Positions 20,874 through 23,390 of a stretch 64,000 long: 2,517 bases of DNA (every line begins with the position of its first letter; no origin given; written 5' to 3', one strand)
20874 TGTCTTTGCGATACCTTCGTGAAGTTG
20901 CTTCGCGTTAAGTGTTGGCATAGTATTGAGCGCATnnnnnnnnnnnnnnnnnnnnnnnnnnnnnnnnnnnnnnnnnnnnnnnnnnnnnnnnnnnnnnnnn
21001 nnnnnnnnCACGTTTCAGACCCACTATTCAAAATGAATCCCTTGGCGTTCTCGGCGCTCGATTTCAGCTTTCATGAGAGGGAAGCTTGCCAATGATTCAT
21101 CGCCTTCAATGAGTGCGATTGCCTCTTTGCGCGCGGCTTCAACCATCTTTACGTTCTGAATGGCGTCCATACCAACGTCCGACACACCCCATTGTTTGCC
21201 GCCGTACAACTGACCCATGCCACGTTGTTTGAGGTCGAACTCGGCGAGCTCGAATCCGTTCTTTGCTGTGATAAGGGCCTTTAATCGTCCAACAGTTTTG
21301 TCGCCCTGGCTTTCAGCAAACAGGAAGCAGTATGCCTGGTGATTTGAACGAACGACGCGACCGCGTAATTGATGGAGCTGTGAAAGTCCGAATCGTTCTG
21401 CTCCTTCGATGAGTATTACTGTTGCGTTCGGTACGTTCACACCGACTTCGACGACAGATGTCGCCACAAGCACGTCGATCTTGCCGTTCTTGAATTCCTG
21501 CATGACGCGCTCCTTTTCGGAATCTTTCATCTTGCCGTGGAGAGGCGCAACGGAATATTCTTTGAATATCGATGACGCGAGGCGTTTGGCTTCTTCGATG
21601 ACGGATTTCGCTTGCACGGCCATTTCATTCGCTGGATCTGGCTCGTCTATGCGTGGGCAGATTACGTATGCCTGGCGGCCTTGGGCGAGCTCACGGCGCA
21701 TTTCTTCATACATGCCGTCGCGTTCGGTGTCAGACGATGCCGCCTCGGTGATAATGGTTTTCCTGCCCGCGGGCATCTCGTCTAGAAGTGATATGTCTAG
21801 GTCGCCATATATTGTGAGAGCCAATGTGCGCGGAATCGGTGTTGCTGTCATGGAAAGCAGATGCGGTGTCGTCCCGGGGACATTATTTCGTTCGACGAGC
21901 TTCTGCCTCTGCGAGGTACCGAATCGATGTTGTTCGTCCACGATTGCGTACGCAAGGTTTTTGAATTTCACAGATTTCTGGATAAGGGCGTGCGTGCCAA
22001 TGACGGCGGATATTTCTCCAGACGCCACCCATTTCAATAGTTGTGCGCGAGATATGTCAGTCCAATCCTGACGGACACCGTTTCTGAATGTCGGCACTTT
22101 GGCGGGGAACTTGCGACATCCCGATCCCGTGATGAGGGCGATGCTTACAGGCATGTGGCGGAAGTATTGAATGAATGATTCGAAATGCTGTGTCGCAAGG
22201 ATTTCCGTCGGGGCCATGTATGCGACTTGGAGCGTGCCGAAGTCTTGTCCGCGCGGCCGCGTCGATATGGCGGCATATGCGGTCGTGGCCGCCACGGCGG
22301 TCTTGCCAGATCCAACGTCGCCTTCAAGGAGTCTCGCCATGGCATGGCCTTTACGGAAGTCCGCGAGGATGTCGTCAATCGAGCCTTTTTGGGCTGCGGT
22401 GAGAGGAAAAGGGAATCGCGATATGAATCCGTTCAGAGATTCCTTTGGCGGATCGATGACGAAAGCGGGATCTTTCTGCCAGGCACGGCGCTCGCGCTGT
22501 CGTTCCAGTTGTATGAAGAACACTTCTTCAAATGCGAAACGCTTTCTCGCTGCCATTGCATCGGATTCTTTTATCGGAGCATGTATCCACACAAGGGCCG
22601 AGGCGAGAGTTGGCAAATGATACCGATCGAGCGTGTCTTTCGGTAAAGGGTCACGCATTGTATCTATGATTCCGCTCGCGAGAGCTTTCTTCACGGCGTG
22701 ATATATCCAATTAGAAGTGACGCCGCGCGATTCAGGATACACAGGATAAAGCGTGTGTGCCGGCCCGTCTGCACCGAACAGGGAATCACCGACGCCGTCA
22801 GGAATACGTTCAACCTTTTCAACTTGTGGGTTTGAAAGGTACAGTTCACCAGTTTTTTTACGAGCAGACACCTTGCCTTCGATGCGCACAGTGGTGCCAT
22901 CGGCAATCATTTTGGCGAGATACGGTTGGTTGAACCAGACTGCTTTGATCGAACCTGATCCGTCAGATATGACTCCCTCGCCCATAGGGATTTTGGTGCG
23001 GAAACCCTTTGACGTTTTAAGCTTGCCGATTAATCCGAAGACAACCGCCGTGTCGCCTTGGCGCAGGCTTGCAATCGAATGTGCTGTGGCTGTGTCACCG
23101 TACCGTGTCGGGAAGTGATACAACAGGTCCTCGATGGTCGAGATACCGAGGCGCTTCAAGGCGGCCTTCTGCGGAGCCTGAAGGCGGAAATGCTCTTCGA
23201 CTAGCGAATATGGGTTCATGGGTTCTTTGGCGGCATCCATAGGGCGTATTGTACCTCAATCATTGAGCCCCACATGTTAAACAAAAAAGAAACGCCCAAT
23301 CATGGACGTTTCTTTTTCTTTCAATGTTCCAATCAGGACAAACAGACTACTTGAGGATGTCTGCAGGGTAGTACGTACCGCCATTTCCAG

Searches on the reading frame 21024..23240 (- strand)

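Call 35: search_protein_families(library=pfam, proteins=[window:21024-23240:-], max_evalue=0.001)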
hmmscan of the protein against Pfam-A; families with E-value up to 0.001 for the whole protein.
window:21024-23240:- (738 aa): 7 families
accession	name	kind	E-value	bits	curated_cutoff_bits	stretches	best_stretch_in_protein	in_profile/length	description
PF00271.37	Helicase_C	-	1.4e-20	74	23.5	1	519-632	13-109/110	Helicase conserved C-terminal domain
PF00270.35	DEAD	-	1.4e-19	70.9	26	1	282-473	2-164/167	DEAD/DEAH box helicase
PF17191.10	RecG_wedge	-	4.4e-17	62.6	23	1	25-186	13-158/162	RecG wedge domain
PF04851.21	ResIII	-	1.3e-09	38.6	22.5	1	280-468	4-162/164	Type III restriction enzyme, res subunit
PF01336.31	tRNA_anti-codon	-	3.3e-09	37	27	1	77-142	10-74/75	OB-fold nucleic acid binding domain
PF19833.4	RecG_dom3_C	-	1.2e-05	25.7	26.8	1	661-718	3-62/87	ATP-dependent DNA helicase RecG, domain 3, C-terminal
PF22590.2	Cas3-like_C_2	-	0.00074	20.2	27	0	554-633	18-105/106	CRISPR-associated nuclease/helicase Cas3, C-terminal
